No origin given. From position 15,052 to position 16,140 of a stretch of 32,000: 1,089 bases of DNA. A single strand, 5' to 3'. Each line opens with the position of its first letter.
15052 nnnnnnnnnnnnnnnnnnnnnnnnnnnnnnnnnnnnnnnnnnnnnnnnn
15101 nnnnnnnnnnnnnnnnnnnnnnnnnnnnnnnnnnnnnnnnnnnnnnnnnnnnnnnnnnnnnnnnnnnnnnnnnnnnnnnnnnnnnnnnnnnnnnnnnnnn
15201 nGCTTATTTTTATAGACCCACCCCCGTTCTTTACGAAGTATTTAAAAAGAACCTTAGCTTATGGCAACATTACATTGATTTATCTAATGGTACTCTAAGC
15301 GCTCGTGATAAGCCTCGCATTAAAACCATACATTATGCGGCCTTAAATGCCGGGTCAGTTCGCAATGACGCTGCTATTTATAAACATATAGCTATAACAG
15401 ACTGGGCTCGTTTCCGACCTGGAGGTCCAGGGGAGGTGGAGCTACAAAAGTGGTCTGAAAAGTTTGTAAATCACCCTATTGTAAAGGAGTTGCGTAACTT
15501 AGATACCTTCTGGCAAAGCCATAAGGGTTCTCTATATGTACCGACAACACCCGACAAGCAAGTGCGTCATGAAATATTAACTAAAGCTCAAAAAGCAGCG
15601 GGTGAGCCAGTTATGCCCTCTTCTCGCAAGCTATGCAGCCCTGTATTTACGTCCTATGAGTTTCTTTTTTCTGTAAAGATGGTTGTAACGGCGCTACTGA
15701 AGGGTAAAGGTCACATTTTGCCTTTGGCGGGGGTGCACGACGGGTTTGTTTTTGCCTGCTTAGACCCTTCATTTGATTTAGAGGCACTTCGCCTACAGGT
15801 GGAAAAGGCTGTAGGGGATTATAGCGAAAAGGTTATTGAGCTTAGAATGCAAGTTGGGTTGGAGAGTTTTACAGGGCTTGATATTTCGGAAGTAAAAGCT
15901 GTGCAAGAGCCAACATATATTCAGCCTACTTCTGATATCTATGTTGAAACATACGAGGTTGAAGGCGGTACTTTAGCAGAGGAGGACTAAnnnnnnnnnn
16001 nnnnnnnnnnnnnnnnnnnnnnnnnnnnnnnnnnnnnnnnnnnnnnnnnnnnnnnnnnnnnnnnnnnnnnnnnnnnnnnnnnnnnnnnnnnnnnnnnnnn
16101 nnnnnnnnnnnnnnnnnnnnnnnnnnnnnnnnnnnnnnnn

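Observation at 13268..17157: A 3-kb insert bracketed by direct duplicates of the trnK locus and carrying compositionally foreign DNA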

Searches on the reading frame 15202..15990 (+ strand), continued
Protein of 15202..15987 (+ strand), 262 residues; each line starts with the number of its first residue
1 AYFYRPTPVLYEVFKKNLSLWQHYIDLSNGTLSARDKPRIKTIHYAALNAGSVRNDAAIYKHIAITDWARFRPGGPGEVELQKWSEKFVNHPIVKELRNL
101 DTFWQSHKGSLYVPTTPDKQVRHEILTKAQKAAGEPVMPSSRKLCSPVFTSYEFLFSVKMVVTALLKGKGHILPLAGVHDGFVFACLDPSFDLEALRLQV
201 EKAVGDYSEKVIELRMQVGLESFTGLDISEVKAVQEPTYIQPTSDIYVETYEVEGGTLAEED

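Call 69: find_related_loci(query=A4, collection=viral_contigs, flank=10000)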
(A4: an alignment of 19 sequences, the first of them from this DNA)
Query A4 (262 aa) in viral_contigs; peptide patterns used: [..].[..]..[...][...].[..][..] (x = any residue, [..] = any of these).
14 stretches matched a pattern, but none encodes a relative of the query by tblastn (E <= 1e-3).

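Call 76: search_dna_similar(query=P0009, collection=phages, mode=protein, max_evalue=0.001, max_rows=10)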
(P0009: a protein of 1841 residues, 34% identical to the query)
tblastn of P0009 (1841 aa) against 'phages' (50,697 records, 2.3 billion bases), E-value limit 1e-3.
No match.

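Call 77: search_dna_similar(query=P0009, collection=plasmids, mode=protein, max_evalue=0.001, max_rows=10)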
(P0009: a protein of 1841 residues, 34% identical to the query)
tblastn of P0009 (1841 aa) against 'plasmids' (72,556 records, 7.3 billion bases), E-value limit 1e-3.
No match.

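Call 85: find_encoding_contigs(protein=P0007, flank=10000, max_places=5)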
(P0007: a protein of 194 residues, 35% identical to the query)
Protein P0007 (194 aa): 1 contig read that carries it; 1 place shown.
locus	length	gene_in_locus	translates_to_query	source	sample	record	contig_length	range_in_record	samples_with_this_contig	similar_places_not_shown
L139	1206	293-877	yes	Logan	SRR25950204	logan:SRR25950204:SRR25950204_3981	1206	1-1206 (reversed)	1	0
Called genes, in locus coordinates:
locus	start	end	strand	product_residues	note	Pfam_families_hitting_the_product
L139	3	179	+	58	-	?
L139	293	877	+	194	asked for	-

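Call 86: find_encoding_contigs(protein=P0011, flank=10000, max_places=5)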
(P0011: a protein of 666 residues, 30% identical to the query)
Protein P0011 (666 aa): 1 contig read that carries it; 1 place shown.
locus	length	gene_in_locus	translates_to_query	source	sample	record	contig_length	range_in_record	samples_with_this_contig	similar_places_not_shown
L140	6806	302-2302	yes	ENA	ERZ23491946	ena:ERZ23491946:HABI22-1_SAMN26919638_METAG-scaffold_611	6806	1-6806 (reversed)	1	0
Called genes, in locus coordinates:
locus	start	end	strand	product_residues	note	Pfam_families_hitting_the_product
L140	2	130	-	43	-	?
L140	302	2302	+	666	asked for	-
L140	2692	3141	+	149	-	-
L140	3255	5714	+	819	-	-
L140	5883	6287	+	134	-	-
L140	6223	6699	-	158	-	-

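Call 88: predict_structure(alignment_id=A5)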
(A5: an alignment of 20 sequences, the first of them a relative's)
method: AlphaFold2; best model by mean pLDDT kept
length: 478 residues; sequences in the alignment: 20
mean_pLDDT: 86.4   pTM: 0.86
mean pLDDT of the five models: 86.4, 85.4, 84.4, 84.0, 83.8
residues with pLDDT >= 90: 305; 70-90: 110; 50-70: 43; < 50: 20
segments of 3 or more residues with pLDDT < 50: 461-478
pLDDT, mean of each block of 10 residues (from residue 1): 53 73 97 96 96 94 96 92 95 92 86 83 76 69 85 65 81 87 92 94 93 96 94 95 94 93 92 74 90 96 95 95 93 89 75 77 92 94 97 97 91 95 97 96 92 75 33 32
secondary structure, 60 per line:
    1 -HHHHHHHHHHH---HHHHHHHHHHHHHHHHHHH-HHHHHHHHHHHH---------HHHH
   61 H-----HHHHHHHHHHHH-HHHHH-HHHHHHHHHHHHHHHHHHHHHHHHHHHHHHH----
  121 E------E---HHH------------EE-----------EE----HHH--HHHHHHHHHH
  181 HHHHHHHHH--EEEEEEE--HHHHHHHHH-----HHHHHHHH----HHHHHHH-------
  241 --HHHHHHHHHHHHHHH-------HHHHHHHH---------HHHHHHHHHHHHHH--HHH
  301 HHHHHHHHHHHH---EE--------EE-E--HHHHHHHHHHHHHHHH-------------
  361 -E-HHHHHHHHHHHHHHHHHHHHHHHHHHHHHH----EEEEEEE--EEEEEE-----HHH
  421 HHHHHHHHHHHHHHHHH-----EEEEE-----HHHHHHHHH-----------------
elements in order: H2-12 H16-34 H36-47 H57-61 H67-78 H80-84 H86-116 H171-189 E192-198 H201-209 H215-222 H227-233 H243-257 H265-272 H282-295 H298-312 H332-347 H364-393 E398-404 E407-412 H418-437 E443-447 H453-461

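Call 90: fold_search(model_id=the predicted structure, library=pdb)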
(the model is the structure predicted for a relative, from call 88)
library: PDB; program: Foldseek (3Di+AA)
matches with E <= 10: 345; with E <= 0.001: 114
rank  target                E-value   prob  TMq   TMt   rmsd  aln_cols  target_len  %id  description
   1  1kfd                  2.3e-07  1.00  0.42  0.37  16.6       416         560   12  CRYSTAL STRUCTURES OF THE KLENOW FRAGMENT OF DNA POLYMERASE I COMPLEXED WITH DEOXYNUCLEOSIDE TRIPHOSPHATE AND PYROPHOSPH (released 1994-06-22)
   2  1kfs_A                2.4e-07  1.00  0.35  0.29   5.7       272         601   14  DNA POLYMERASE I KLENOW FRAGMENT (E.C.2.7.7.7) MUTANT/DNA COMPLEX (released 1998-02-25)
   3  6dsu_A                9.6e-07  1.00  0.36  0.31  22.1       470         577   14  Bst DNA polymerase I pre-insertion complex structure (released 2018-10-31)
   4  2xo7_A                1.6e-06  1.00  0.34  0.29   5.7       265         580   16  Crystal structure of a dA:O-allylhydroxylamine-dC basepair in complex with fragment DNA polymerase I from Bacillus ste (released 2010-09-15)
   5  8xk7_A                1.7e-06  1.00  0.40  0.36  21.1       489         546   14  binary complex of DNA polymerase SFM4-3 recognizing C2 methyoxy nucleotide (released 2024-11-27)
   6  2xy6_A                2.0e-06  1.00  0.34  0.29   5.6       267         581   16  Crystal structure of a salicylic aldehyde basepair in complex with fragment DNA polymerase I from Bacillus stearotherm (released 2011-07-27)
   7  4xiu_A                2.1e-06  1.00  0.39  0.35  21.3       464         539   15  Binary complex structure of Klenow fragment of Taq DNA polymerase I707L mutant with DNA containing TTT overhang (released 2015-01-21)
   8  6p5c_A                2.6e-06  1.00  0.34  0.29   5.7       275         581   16  Bacillus Fragment DNA polymerase mutant I716M (released 2020-03-25)
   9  1d8y_A                2.7e-06  1.00  0.39  0.32  20.8       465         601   12  CRYSTAL STRUCTURE OF THE COMPLEX OF DNA POLYMERASE I KLENOW FRAGMENT WITH DNA (released 1999-12-02)
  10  2xy5_A                2.8e-06  1.00  0.35  0.29   5.7       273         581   16  Crystal structure of an artificial salen-copper basepair in complex with fragment DNA polymerase I from Bacillus stear (released 2011-07-27)
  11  4xvm_A                2.8e-06  1.00  0.31  0.25   7.0       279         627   14  Binary complex of human polymerase nu and DNA with the finger domain closed and thumb domain rotated out (released 2015-03-11)
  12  6mu5_A                3.0e-06  1.00  0.34  0.29   5.9       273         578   16  Bst DNA polymerase I TNA/DNA binary complex (released 2019-06-05)
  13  1taq                  3.0e-06  1.00  0.39  0.25  20.3       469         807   13  STRUCTURE OF TAQ DNA POLYMERASE (released 1996-12-07)
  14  6dsx_A                3.0e-06  1.00  0.38  0.32  20.5       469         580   13  Bst DNA polymerase I post-chemistry (n+1 with dATP soak) structure (released 2018-10-31)
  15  1xwl                  4.2e-06  1.00  0.35  0.30   5.5       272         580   15  BACILLUS STEAROTHERMOPHILUS (NEWLY IDENTIFIED STRAIN AS YET UNNAMED) DNA POLYMERASE FRAGMENT (released 1999-01-13)
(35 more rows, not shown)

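Call 94: search_protein_families(library=pfam, proteins=[L140:3255-5714:+, L140:2692-3141:+, L140:5883-6287:+, L140:6223-6699:-, L140:302-2302:+, L015:1081-3387:+, L009:1015-1686:+, L009:2889-3491:+, L008:1499-2326:+, L008:439-942:+], max_evalue=0.01)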
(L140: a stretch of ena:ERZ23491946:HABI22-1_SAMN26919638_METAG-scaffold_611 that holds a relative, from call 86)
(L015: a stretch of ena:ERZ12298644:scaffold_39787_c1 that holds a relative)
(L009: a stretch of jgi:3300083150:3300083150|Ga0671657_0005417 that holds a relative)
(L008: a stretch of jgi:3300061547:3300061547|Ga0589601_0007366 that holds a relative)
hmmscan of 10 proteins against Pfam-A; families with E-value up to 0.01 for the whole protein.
L140:3255-5714:+ (819 aa): 1 family
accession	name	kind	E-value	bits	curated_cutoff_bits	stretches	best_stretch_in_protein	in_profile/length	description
PF06295.17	ZapG-like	-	0.0034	17.8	33.5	1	98-183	10-80/123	Z-ring associated protein G-like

L140:2692-3141:+ (149 aa): 0 families

L140:5883-6287:+ (134 aa): 0 families

L140:6223-6699:- (158 aa): 0 families

L140:302-2302:+ (666 aa): 0 families

L015:1081-3387:+ (768 aa): 0 families

L009:1015-1686:+ (223 aa): 0 families

L009:2889-3491:+ (200 aa): 0 families

L008:1499-2326:+ (275 aa): 0 families

L008:439-942:+ (167 aa): 0 families

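Call 95: search_protein_families(library=phrogs, proteins=[L140:3255-5714:+, L140:2692-3141:+, L140:5883-6287:+, L140:6223-6699:-, L140:302-2302:+, L015:1081-3387:+, L009:1015-1686:+, L009:2889-3491:+, L008:1499-2326:+, L008:439-942:+], max_evalue=0.01)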
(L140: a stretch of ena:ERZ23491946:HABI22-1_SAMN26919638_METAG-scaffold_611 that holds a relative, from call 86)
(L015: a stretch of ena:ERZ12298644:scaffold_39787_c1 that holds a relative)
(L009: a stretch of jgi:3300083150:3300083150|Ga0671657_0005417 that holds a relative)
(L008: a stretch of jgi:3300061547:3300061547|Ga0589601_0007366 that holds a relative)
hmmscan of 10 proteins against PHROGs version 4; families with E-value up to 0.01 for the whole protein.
L140:3255-5714:+ (819 aa): 2 families
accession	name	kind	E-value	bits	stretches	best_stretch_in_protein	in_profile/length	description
phrog_1272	-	tail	0.0042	15.8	1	108-265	40-171/1606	tail length tape measure protein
phrog_1009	-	unknown function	0.0096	17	0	87-159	10-79/103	-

L140:2692-3141:+ (149 aa): 0 families

L140:5883-6287:+ (134 aa): 1 family
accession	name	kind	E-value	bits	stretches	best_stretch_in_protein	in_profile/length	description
phrog_3869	-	DNA, RNA and nucleotide metabolism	0.00018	21.2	1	12-108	429-520/656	NAD-dependent DNA ligase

L140:6223-6699:- (158 aa): 1 family
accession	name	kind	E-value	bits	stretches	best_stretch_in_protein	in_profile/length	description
phrog_3590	-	unknown function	0.0017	18.9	1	59-142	205-299/481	-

L140:302-2302:+ (666 aa): 0 families

L015:1081-3387:+ (768 aa): 0 families

L009:1015-1686:+ (223 aa): 0 families

L009:2889-3491:+ (200 aa): 0 families

L008:1499-2326:+ (275 aa): 0 families

L008:439-942:+ (167 aa): 0 families

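Call 106: find_encoding_contigs(protein=P0006, flank=10000, max_places=5)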
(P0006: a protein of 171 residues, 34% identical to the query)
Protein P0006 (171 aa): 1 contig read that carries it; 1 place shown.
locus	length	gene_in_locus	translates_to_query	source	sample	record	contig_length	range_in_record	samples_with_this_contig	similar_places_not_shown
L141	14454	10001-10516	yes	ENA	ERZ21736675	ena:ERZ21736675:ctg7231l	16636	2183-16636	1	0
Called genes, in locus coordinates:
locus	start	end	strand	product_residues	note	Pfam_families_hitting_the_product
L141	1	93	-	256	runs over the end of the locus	-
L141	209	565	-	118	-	-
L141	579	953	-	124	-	-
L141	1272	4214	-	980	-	-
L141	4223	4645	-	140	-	-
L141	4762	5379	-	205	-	-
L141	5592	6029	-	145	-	-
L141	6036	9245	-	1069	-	-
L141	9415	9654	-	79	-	-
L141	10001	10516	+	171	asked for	-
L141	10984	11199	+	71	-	-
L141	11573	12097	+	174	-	PF01653:DNA_ligase_aden (weak), PF03120:OB_DNA_ligase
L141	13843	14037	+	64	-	-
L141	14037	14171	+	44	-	-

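Call 107: find_encoding_contigs(protein=P0010, flank=10000, max_places=5)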
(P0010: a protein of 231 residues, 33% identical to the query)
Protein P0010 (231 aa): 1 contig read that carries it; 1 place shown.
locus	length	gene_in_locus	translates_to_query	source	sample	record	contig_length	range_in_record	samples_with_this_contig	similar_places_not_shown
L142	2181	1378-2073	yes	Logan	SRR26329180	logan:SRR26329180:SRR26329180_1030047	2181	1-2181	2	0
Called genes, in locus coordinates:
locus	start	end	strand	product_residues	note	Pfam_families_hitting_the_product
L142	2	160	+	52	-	?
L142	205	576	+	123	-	-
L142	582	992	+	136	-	-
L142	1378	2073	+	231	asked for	-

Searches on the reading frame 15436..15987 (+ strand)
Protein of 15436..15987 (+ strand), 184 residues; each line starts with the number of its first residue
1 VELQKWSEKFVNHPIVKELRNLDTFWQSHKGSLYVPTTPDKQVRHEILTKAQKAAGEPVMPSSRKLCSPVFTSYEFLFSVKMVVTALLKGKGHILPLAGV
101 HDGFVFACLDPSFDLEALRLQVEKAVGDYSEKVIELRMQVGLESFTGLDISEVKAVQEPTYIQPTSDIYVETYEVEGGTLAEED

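Call 98: list_cluster_members(proteins=[window:15436-15987:+, window:15490-15987:+, window:15562-15987:+, window:15613-15987:+, window:15679-15987:+])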
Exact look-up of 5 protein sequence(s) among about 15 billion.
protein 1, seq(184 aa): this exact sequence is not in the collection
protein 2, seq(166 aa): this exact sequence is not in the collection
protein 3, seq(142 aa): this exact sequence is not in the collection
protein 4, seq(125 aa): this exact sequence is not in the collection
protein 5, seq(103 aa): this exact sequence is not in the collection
